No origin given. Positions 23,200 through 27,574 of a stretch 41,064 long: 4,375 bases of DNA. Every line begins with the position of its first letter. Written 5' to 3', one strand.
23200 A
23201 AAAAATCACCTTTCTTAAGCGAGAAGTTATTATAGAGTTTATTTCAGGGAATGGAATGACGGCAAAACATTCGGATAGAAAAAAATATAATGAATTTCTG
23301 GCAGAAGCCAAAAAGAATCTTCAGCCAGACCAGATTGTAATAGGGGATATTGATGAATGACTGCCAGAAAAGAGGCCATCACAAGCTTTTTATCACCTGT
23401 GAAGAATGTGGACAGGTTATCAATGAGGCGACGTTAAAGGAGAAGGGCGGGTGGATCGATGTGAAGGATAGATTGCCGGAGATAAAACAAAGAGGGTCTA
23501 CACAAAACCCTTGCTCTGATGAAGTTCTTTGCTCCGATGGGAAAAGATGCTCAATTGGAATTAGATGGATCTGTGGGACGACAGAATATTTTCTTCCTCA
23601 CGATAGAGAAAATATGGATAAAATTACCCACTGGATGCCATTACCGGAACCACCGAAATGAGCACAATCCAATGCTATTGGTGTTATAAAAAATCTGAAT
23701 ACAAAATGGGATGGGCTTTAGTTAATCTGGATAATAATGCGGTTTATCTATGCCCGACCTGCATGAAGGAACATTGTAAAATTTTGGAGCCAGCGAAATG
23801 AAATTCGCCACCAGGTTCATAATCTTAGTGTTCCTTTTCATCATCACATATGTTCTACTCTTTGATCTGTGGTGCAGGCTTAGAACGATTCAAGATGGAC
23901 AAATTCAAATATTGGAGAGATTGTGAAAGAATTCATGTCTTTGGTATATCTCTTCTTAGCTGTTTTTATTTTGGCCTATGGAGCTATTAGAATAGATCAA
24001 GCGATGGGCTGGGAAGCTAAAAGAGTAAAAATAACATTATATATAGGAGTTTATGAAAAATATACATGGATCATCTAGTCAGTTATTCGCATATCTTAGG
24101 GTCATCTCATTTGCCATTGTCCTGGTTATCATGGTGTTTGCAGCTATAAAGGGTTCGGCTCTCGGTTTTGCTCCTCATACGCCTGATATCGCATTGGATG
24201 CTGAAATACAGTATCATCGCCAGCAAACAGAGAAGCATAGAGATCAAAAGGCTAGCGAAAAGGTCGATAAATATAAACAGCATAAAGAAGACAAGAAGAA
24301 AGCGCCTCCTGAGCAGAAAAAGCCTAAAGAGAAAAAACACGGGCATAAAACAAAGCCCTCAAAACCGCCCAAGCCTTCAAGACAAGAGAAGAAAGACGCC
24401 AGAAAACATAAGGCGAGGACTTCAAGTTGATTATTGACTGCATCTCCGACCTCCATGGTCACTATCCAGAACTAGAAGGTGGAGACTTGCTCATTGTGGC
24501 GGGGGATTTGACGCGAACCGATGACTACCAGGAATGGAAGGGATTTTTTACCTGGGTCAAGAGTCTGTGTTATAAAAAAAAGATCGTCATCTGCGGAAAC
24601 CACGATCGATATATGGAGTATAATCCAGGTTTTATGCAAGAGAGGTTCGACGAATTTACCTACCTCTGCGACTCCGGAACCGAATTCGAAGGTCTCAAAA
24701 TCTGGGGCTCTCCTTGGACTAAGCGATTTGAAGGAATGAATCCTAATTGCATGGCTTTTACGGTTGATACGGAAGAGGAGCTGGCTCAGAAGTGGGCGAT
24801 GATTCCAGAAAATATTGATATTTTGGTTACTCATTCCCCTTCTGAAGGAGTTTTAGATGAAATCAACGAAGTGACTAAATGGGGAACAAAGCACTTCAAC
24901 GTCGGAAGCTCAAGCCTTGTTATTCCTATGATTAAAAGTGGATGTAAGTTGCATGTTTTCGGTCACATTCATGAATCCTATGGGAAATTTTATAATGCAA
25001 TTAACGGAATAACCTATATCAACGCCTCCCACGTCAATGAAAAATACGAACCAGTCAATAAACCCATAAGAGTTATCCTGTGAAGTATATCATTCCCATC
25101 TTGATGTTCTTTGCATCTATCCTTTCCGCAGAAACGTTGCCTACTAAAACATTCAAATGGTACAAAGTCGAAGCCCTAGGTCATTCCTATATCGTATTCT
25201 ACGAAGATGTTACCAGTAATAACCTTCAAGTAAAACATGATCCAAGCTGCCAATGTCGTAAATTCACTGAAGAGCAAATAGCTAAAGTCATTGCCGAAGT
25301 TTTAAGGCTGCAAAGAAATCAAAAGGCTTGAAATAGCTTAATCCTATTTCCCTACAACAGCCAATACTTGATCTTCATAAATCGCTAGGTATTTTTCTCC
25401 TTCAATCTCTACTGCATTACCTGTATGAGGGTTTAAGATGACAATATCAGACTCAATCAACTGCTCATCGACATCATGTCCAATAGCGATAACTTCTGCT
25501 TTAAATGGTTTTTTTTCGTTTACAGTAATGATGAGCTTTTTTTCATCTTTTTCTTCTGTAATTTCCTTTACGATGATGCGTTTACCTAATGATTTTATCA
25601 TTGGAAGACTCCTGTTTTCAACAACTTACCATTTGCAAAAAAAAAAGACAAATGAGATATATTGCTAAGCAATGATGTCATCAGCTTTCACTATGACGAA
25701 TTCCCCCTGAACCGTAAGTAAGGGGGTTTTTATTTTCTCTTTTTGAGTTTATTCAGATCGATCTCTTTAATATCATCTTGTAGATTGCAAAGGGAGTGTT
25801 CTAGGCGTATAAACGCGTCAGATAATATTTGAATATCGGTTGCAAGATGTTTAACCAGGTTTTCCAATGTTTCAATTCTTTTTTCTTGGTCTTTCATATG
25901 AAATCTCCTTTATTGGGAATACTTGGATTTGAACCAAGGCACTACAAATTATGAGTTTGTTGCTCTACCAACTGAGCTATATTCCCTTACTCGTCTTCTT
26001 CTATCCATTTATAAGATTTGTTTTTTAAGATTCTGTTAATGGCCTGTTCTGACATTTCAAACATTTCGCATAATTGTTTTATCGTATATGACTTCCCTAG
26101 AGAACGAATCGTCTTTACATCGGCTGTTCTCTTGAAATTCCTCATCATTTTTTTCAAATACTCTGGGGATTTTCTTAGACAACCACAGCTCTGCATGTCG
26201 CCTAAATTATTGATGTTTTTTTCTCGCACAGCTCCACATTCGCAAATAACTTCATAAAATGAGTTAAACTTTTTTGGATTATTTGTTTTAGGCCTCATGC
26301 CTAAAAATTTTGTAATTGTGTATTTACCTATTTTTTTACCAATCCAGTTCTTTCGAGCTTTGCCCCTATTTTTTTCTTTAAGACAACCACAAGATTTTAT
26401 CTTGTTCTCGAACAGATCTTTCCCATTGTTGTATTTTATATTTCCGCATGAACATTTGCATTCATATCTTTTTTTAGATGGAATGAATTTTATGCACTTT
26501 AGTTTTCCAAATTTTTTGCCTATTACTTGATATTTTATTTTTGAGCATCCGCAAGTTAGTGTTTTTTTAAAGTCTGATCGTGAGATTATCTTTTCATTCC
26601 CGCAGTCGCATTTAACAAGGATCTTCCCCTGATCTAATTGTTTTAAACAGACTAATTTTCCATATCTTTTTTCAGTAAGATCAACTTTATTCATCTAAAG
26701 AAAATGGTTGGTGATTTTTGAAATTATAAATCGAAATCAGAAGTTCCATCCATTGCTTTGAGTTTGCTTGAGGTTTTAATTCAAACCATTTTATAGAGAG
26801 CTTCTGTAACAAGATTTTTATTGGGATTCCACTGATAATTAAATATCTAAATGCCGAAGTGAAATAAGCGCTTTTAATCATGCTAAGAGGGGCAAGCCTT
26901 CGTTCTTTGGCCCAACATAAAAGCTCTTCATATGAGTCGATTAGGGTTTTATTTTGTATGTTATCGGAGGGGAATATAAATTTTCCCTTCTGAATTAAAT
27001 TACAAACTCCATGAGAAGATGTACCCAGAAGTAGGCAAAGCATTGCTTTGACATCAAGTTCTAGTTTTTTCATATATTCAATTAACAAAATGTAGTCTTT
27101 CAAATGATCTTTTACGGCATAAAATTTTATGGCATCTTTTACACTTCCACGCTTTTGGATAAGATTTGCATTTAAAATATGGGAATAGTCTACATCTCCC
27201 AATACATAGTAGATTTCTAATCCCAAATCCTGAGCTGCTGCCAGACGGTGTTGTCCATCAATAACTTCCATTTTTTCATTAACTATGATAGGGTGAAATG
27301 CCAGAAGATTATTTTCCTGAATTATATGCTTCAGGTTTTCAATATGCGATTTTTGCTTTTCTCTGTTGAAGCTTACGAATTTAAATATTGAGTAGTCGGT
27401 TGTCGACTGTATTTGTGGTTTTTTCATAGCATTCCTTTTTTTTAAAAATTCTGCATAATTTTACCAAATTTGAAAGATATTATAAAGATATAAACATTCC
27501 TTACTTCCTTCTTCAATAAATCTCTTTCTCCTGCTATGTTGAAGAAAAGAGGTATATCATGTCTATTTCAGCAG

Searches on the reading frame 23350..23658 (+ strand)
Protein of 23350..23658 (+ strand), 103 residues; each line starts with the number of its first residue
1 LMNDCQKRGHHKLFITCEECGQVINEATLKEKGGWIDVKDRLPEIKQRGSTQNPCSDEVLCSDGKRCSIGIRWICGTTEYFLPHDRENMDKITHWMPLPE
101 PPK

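Call 73: search_protein_families(library=pfam, proteins=[window:23350-23658:+], max_evalue=0.01)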
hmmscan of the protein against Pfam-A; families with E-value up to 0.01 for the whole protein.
window:23350-23658:+ (103 aa): 2 families
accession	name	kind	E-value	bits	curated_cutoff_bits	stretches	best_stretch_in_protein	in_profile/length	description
PF04448.17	DUF551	-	1.4e-09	39.1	22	1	34-103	1-68/68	Protein of unknown function (DUF551)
PF08271.17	Zn_Ribbon_TF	-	0.0094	15.9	29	0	15-35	20-40/43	TFIIB zinc-binding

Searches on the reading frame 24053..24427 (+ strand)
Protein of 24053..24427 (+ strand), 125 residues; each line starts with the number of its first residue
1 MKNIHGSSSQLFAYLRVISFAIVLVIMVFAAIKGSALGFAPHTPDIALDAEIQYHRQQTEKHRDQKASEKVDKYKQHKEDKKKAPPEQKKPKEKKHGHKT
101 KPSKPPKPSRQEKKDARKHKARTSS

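Call 57: search_protein_families(library=pfam, proteins=[window:24053-24427:+], max_evalue=0.01)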
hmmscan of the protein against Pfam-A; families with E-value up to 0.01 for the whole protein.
window:24053-24427:+ (125 aa): 1 family
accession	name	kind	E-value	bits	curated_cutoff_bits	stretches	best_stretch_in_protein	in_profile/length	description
PF13425.11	O-antigen_lig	-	0.0022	17.3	31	1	20-95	251-325/462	O-antigen ligase like membrane protein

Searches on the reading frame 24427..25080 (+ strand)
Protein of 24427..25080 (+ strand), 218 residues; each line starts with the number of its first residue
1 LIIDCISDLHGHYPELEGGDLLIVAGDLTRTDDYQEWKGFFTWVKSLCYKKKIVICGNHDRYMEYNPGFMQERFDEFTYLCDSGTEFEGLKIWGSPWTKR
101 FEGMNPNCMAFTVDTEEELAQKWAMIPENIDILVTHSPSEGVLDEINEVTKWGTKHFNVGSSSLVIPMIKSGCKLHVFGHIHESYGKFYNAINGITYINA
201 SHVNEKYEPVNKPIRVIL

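Call 57: search_protein_families(library=pfam, proteins=[window:24427-25080:+], max_evalue=0.01)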
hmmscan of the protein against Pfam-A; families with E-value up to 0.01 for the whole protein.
window:24427-25080:+ (218 aa): 2 families
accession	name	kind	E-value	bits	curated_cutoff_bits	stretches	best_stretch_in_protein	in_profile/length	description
PF00149.33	Metallophos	-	1.6e-10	42.2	21.5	1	4-183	4-190/191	Calcineurin-like phosphoesterase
PF12850.12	Metallophos_2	-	5.1e-05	23.8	27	1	1-200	1-132/154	Calcineurin-like phosphoesterase superfamily domain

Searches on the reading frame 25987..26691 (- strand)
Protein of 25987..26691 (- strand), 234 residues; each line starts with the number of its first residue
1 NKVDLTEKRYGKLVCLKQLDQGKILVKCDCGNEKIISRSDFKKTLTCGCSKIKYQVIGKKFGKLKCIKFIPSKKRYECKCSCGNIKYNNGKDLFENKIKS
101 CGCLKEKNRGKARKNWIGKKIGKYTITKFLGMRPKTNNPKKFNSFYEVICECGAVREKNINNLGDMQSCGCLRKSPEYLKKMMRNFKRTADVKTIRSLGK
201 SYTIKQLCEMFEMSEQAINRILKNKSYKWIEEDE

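Call 19: search_protein_families(library=phrogs, proteins=[window:25987-26691:-], max_evalue=0.001)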
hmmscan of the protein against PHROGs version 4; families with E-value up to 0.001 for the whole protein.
window:25987-26691:- (234 aa): 5 families
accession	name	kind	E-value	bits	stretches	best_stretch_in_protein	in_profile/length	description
phrog_374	-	DNA, RNA and nucleotide metabolism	8.8e-27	95.1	3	54-111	195-257/617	HNH endonuclease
phrog_22195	-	unknown function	5.3e-08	33.8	1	55-114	9-68/148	-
phrog_18493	-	unknown function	4e-07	31.1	0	51-103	55-108/136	-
phrog_27240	-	unknown function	1.2e-06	29.9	1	148-203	32-87/132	-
phrog_2727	-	unknown function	0.00066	20.7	1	187-232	10-56/176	-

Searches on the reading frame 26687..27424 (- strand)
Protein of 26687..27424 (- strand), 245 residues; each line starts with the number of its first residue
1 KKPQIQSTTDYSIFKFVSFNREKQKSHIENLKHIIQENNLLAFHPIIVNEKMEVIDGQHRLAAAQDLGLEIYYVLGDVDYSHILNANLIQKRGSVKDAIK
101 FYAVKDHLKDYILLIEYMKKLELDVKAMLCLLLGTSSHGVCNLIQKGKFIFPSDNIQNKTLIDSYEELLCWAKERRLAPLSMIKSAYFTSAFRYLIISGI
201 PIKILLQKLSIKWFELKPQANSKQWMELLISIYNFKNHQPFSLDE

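Call 19: search_protein_families(library=phrogs, proteins=[window:26687-27424:-], max_evalue=0.001)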
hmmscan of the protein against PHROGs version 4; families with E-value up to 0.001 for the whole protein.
window:26687-27424:- (245 aa): 6 families
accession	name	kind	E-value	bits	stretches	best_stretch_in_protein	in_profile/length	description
phrog_12305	-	DNA, RNA and nucleotide metabolism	1.2e-26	94.5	1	4-236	9-235/271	ParB-like partition protein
phrog_1033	-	DNA, RNA and nucleotide metabolism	9.5e-07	29.9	1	18-67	46-99/334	ParB-like partition protein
phrog_498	-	other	1.7e-06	27.8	1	21-71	51-101/633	DNA methyltransferase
phrog_620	-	DNA, RNA and nucleotide metabolism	2.1e-05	25.7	1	21-70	25-72/217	ParB-like partition protein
phrog_8071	-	DNA, RNA and nucleotide metabolism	4.1e-05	24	1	21-110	22-112/389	ParB-like partition protein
phrog_940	-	DNA, RNA and nucleotide metabolism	6.2e-05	23.4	1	12-74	13-73/388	nuclease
